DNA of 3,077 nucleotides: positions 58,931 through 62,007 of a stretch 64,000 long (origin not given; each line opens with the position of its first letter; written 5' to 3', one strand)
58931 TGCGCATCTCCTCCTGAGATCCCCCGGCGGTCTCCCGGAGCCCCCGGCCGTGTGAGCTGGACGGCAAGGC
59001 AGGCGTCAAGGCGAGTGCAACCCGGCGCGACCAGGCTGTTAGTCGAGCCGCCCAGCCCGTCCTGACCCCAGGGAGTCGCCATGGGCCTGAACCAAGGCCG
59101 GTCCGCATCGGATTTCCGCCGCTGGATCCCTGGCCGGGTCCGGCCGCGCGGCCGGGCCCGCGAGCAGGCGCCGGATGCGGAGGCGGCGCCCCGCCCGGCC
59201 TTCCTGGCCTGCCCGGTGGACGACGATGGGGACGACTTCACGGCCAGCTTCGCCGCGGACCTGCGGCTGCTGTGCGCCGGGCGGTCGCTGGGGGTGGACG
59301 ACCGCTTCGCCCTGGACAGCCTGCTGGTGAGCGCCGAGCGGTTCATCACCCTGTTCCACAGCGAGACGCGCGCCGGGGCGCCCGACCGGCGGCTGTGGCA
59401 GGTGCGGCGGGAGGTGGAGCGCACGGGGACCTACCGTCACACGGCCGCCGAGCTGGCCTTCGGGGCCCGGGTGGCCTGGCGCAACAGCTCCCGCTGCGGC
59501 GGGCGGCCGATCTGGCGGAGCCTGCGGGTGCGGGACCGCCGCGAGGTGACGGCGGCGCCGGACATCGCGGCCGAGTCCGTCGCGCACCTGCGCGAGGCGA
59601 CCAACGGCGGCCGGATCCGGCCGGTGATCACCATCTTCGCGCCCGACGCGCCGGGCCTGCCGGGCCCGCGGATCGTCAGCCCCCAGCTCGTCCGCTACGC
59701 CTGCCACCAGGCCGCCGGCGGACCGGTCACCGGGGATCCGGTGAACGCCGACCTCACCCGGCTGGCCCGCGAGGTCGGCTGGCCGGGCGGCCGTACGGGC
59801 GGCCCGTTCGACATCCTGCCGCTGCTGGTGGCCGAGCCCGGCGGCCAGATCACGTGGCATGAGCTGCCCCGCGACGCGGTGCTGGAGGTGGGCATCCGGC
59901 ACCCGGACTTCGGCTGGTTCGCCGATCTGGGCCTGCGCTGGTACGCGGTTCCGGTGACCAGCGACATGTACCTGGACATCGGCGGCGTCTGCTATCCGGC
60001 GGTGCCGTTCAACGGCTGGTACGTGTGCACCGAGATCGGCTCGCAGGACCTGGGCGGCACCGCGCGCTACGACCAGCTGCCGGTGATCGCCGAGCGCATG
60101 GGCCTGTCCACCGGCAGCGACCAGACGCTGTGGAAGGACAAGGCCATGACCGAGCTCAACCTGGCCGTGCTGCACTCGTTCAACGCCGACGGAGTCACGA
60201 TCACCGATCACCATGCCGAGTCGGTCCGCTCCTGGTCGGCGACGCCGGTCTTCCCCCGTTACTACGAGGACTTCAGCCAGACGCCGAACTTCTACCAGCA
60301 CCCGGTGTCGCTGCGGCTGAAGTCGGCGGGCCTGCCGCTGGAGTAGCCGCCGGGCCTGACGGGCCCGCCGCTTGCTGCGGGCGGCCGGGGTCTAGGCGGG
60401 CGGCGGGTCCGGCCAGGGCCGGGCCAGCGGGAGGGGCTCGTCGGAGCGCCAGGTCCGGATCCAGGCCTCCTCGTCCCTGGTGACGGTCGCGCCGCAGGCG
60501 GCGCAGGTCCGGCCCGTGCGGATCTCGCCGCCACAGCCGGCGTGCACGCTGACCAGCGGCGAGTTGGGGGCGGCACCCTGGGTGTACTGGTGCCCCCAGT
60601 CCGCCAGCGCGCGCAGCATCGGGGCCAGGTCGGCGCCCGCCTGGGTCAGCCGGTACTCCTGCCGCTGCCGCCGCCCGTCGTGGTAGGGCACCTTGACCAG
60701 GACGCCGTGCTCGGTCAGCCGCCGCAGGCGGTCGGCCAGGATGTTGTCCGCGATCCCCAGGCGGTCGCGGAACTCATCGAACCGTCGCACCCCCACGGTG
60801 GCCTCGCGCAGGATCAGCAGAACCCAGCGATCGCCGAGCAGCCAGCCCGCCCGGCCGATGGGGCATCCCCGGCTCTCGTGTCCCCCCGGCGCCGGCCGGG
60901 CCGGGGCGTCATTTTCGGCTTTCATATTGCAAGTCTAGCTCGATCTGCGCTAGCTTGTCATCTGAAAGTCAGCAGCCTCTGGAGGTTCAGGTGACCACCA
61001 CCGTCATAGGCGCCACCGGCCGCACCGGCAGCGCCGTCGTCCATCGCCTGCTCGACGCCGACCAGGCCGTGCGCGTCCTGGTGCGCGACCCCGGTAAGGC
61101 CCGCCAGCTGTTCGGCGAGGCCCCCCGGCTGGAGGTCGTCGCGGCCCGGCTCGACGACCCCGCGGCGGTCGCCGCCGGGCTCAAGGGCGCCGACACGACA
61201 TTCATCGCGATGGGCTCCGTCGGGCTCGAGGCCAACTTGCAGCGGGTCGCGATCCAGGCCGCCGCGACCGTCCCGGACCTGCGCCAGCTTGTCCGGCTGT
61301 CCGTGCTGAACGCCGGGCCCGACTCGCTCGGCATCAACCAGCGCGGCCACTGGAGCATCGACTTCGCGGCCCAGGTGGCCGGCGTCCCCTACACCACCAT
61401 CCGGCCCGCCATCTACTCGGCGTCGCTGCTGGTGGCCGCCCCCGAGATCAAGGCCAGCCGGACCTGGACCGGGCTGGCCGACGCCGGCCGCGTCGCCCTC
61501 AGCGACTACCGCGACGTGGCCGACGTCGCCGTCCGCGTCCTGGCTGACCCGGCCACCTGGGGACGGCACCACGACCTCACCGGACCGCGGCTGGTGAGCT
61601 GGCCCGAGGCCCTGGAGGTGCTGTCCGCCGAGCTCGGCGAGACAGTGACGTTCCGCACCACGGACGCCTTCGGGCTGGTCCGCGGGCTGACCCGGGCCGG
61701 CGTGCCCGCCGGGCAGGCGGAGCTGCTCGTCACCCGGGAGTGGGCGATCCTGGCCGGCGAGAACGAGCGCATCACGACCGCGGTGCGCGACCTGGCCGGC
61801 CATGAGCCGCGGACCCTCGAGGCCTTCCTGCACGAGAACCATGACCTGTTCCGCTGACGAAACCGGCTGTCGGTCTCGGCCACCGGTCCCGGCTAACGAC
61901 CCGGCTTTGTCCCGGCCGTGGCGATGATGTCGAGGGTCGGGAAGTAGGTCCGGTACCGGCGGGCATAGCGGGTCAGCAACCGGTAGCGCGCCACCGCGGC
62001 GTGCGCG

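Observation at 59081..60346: Nitric-oxide-synthase oxygenase homologue with CGGR heme loop and a deleted pterin-binding segment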

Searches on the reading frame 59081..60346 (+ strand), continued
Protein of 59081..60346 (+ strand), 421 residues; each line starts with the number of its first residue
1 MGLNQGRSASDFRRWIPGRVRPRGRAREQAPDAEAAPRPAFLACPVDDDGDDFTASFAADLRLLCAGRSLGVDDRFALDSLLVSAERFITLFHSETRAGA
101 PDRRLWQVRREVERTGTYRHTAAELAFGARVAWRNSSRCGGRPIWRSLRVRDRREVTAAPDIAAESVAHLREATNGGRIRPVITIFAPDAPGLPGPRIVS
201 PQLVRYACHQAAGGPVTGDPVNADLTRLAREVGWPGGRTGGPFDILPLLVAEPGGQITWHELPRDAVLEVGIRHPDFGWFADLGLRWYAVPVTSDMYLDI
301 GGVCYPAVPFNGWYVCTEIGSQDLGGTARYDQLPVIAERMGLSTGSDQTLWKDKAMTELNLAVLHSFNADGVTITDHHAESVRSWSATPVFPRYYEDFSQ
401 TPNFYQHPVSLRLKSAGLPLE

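Call 38: predict_structure(alignment_id=A2)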
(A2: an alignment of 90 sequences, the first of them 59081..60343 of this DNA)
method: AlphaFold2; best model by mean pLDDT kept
length: 421 residues; sequences in the alignment: 90
mean_pLDDT: 60.8   pTM: 0.61
mean pLDDT of the five models: 60.8, 59.1, 58.5, 58.2, 55.6
residues with pLDDT >= 90: 34; 70-90: 155; 50-70: 79; < 50: 153
segments of 3 or more residues with pLDDT < 50: 1-71, 137-143, 290-295, 308-323, 325-328, 375-421
pLDDT, mean of each block of 10 residues (from residue 1): 30 28 27 27 29 34 37 65 87 93 94 83 81 58 57 77 83 70 66 74 75 65 87 76 79 88 80 81 67 53 58 37 48 78 72 76 73 46 27 26 29 33 32
secondary structure, 60 per line:
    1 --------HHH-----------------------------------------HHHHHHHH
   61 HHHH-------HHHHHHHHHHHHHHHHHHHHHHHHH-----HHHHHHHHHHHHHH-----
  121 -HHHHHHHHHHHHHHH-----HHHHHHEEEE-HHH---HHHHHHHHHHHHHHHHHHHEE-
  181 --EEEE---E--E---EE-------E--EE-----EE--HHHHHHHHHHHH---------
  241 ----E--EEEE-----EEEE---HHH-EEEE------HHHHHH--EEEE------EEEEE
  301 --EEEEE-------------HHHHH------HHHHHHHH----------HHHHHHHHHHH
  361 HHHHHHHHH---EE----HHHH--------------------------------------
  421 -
elements in order: H53-64 H72-96 H102-115 H122-136 H142-147 E148-151 H159-177 E183-186 H220-231 E248-251 E257-260 E268-271 H278-283 E286-289 E296-300 E303-307 H321-325 H332-339 H350-369 H379-382

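Call 45: fold_search(model_id=the predicted structure, library=pdb)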
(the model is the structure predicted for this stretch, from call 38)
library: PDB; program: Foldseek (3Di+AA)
matches with E <= 10: 277; with E <= 0.001: 255
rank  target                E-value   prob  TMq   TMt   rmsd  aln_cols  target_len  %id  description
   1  6pot_B                7.1e-24  1.00  0.64  0.66   3.1       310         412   41  Structure of human neuronal nitric oxide synthase R354A/G357D mutant heme domain in complex with 7-(3-(Aminomethyl)-4- (released 2020-04-29)
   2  6xk6                  7.5e-24  1.00  0.63  0.73   3.3       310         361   44  Nitric Oxide Synthase from Bacillus subtilis in complex with 7-((3-(((2-(pyridin-2-yl)ethyl)amino)methyl)phenoxy)methyl) (released 2021-06-30)
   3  4lwa                  1.0e-23  1.00  0.62  0.71   3.0       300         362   44  Structure of Bacillus subtilis nitric oxide synthase in complex with ((2S, 3S)-1,3-bis((6-(2,5-dimethyl-1H-pyrrol-1-yl)- (released 2013-10-23)
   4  2flq_A                1.2e-23  1.00  0.62  0.71   3.0       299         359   46  Crystal Structure of Nitric Oxide Synthase from Geobacillus Stearothermophilus (ATCC 12980) complexed with L-arginine (released 2006-01-31)
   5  4ugv                  1.2e-23  1.00  0.63  0.73   3.3       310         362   44  Structure of Y357F Bacillus subtilis Nitric Oxide Synthase in complex with Arginine and 5,6,7,8-TETRAHYDROBIOPTERIN (released 2015-06-24)
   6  7tsd                  1.3e-23  1.00  0.64  0.65   3.2       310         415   41  Structure of rat neuronal nitric oxide synthase R349A mutant heme domain in complex with 6-(3-(3,3-difluoroazetidin-1-yl (released 2022-07-13)
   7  2amo_A                1.4e-23  1.00  0.62  0.71   2.9       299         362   45  Loose Dimer of a Bacillus subtilis Nitric Oxide Synthase (released 2006-10-31)
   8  5fvo                  1.4e-23  1.00  0.64  0.65   3.2       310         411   41  Structure of rat neuronal nitric oxide synthase heme domain in complex with 6-(2-(5-(3-methoxypropylamino)pyridin-3-yl)e (released 2016-04-20)
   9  2an2                  1.5e-23  1.00  0.62  0.71   3.0       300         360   44  P332G, A333S Double mutant of the Bacillus subtilis Nitric Oxide Synthase (released 2006-08-29)
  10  4d3v                  1.5e-23  1.00  0.63  0.72   3.3       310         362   44  Structure of Bacillus subtilis Nitric Oxide Synthase I218V in complex with N-{3-[(1S)-2-(3-{(Z)-[amino(thiophen-2-yl)met (released 2015-01-14)
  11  2fc2_A                2.0e-23  1.00  0.63  0.73   3.2       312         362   44  NO-HEME complex in a bacterial nitric oxide synthase. An Fe(III)-NO may cause nitrosation. (released 2006-08-22)
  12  4d3k_B                2.0e-23  1.00  0.62  0.72   3.5       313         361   43  Structure of Bacillus subtilis nitric oxide synthase in complex with 6,6'-((5-(3-aminopropyl)-1,3-phenylene)bis(ethane (released 2015-01-14)
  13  4d3i                  2.7e-23  1.00  0.61  0.70   3.4       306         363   43  Structure of Bacillus subtilis Nitric Oxide Synthase in complex with 6,6'-((5-(aminomethyl)-1,3-phenylene)bis(ethane-2,1 (released 2015-01-14)
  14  4ugt                  2.8e-23  1.00  0.63  0.73   3.3       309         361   44  Structure of Bacillus subtilis Nitric Oxide Synthase in complex with N-(3-((pyrrolidin-3-yloxy)methyl)phenyl)thiophene-2 (released 2015-06-24)
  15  1m7v                  3.0e-23  1.00  0.63  0.73   3.2       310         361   44  STRUCTURE OF A NITRIC OXIDE SYNTHASE HEME PROTEIN FROM BACILLUS SUBTILIS WITH TETRAHYDROFOLATE AND ARGININE BOUND (released 2002-10-30)
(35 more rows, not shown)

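Call 47: list_cluster_members(proteins=[P0001, P0002, P0008, P0009, P0011, P0007])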
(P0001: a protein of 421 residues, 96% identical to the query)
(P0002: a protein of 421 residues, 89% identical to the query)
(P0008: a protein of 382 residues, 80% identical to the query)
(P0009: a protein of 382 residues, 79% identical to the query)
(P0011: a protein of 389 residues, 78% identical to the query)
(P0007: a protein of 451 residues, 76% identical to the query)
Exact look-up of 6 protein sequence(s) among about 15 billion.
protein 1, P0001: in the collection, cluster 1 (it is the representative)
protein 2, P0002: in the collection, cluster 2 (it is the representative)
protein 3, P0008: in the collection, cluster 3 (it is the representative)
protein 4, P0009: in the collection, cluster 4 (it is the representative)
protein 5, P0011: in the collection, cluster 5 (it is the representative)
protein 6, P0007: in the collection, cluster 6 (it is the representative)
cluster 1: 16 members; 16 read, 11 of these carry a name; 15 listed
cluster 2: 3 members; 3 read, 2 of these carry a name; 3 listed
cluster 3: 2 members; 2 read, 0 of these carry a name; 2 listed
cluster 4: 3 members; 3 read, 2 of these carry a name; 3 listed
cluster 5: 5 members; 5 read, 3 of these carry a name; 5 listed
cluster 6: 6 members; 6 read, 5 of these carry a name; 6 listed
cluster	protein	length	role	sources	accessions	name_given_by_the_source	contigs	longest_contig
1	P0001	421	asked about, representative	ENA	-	-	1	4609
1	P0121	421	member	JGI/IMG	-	nitric-oxide synthase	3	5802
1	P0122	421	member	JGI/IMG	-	nitric-oxide synthase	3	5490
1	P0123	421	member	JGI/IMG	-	nitric-oxide synthase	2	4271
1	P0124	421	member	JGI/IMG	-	nitric-oxide synthase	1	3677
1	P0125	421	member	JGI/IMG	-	nitric-oxide synthase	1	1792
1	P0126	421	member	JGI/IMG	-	nitric-oxide synthase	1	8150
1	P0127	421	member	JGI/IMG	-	nitric-oxide synthase, bacterial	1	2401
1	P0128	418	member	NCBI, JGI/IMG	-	nitric-oxide synthase, bacterial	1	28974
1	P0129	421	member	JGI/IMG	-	nitric-oxide synthase, bacterial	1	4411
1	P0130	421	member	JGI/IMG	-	nitric-oxide synthase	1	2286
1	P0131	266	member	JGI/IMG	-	nitric-oxide synthase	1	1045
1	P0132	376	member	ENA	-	-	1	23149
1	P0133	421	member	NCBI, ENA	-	-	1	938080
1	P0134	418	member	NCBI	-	-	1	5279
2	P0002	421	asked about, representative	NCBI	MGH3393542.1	MAG: nitric oxide synthase oxygenase [Streptosporangiaceae bacterium]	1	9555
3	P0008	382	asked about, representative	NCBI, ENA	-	-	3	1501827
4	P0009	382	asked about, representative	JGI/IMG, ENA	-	nitric-oxide synthase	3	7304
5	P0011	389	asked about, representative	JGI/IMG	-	nitric-oxide synthase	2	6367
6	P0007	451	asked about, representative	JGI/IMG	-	nitric-oxide synthase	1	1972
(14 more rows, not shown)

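Call 50: predict_structure(alignment_id=A3)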
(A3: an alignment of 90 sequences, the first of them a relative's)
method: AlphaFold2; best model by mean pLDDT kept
length: 443 residues; sequences in the alignment: 90
mean_pLDDT: 58.4   pTM: 0.55
mean pLDDT of the five models: 58.4, 58.2, 57.5, 48.4, 44.4
residues with pLDDT >= 90: 32; 70-90: 134; 50-70: 113; < 50: 164
segments of 3 or more residues with pLDDT < 50: 1-72, 136-142, 239-241, 311-329, 372-383, 397-443
pLDDT, mean of each block of 10 residues (from residue 1): 27 26 29 27 27 29 33 69 90 94 94 88 84 54 65 78 79 63 75 71 62 67 84 69 73 84 68 76 61 65 67 39 36 72 63 65 65 44 52 52 33 26 22 31 33
secondary structure, 60 per line:
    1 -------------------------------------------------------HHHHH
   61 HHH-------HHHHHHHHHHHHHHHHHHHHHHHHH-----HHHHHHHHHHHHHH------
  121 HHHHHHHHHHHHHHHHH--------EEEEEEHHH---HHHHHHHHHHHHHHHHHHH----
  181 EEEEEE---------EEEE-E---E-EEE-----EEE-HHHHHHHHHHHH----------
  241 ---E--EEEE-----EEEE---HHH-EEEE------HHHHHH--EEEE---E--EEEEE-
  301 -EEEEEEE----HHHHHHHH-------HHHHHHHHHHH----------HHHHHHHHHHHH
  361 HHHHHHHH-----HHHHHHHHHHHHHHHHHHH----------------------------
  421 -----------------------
elements in order: H56-63 H71-95 H101-114 H121-137 E146-151 H158-176 E181-186 E196-199 E207-209 E215-217 H219-230 E247-250 E256-259 E267-270 H277-282 E285-288 E295-299 E302-308 H313-320 H328-338 H349-368 H374-392

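Call 62: find_encoding_contigs(protein=window:59081-60346:+, flank=1000, max_places=3)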
Protein window:59081-60346:+ (421 aa): no gene with exactly this product is on record in the collection.

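Call 64: search_protein_families(library=pfam, proteins=[L045:3835-5280:+, L045:3988-5655:-, L045:7174-8313:-, L045:7225-8529:+, L045:3017-3811:-, L045:9070-9669:+, L045:9958-10623:-, L045:10896-12098:-, L045:11157-12371:+, L045:1372-2214:-], max_evalue=0.00001)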
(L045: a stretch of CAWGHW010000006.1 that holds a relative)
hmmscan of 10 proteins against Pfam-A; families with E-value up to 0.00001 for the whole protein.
L045:3835-5280:+ (481 aa): 0 families

L045:3988-5655:- (555 aa): 3 families
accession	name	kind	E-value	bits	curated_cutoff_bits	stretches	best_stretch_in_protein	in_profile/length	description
PF00448.28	SRP54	-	6.8e-67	225.4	22.7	1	100-297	1-195/196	SRP54-type protein, GTPase domain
PF02978.25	SRP_SPB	-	2.9e-29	101.7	27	1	331-428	2-91/91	Signal peptide binding domain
PF02881.24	SRP54_N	-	1.6e-20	73.5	22.4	1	5-82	1-75/75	SRP54-type protein, helical bundle domain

L045:7174-8313:- (379 aa): 3 families
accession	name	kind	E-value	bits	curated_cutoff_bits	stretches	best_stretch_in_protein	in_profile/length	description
PF00042.28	Globin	-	5.9e-14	53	22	1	22-122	3-115/117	Globin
PF00175.26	NAD_binding_1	-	4e-13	50.4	22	1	246-347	2-106/109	Oxidoreductase NAD-binding domain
PF00970.30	FAD_binding_6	-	1.5e-10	41.7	21.1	1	160-233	24-97/99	Oxidoreductase FAD-binding domain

L045:7225-8529:+ (434 aa): 0 families

L045:3017-3811:- (264 aa): 1 family
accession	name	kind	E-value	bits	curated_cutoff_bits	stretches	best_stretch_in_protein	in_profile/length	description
PF00886.24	Ribosomal_S16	-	6.5e-24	84.1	27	1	23-81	1-62/62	Ribosomal protein S16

L045:9070-9669:+ (199 aa): 0 families

L045:9958-10623:- (221 aa): 1 family
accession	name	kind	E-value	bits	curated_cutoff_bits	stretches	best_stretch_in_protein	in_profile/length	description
PF05103.18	DivIVA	-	4.6e-07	30.3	28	0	12-68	2-55/131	DivIVA protein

L045:10896-12098:- (400 aa): 4 families
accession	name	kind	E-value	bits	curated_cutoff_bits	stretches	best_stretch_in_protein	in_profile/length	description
PF00448.28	SRP54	-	6.7e-70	235.2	22.7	1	199-399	1-196/196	SRP54-type protein, GTPase domain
PF02881.24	SRP54_N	-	5.5e-12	46.2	22.4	1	113-176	5-73/75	SRP54-type protein, helical bundle domain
PF13604.12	AAA_30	-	4e-07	30.4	27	1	199-298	18-104/191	AAA domain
PF13191.12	AAA_16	-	6.4e-07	30.5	32.6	1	193-325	18-139/167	AAA ATPase domain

L045:11157-12371:+ (404 aa): 0 families

L045:1372-2214:- (280 aa): 1 family
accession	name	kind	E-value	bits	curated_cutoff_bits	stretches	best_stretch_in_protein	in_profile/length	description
PF01746.26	tRNA_m1G_MT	-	2.6e-55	187.6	27.3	1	22-233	2-195/195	tRNA (Guanine-1)-methyltransferase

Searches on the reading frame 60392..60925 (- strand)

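Call 54: search_protein_families(library=pfam, proteins=[window:60392-60925:-], max_evalue=0.001)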
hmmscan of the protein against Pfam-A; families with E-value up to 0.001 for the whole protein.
window:60392-60925:- (177 aa): 1 family
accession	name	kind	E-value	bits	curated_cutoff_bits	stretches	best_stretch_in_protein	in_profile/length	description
PF01638.23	HxlR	-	2.4e-21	75.8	20.8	1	29-116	1-88/91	HxlR-like helix-turn-helix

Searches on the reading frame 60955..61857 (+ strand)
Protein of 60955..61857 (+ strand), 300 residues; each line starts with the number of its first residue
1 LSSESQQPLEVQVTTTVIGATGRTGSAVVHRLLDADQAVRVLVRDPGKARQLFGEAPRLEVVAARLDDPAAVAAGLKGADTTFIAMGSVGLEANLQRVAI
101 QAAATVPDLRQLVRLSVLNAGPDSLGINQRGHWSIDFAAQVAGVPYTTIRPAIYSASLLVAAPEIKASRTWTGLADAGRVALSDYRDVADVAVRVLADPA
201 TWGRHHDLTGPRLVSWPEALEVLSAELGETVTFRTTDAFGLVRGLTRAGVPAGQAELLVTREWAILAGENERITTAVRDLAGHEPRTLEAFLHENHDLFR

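Call 54: search_protein_families(library=pfam, proteins=[window:60955-61857:+], max_evalue=0.001)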
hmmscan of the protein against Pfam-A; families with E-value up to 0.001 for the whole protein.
window:60955-61857:+ (300 aa): 3 families
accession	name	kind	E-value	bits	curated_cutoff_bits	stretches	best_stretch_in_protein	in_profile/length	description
PF05368.20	NmrA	-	2.7e-18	67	27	1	14-252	4-254/298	NmrA-like family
PF13460.12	NAD_binding_10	-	1.3e-14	54.9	27.2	1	19-199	1-184/184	NAD(P)H-binding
PF01370.27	Epimerase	-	0.0002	21.3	20.9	1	16-93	2-79/240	NAD dependent epimerase/dehydratase family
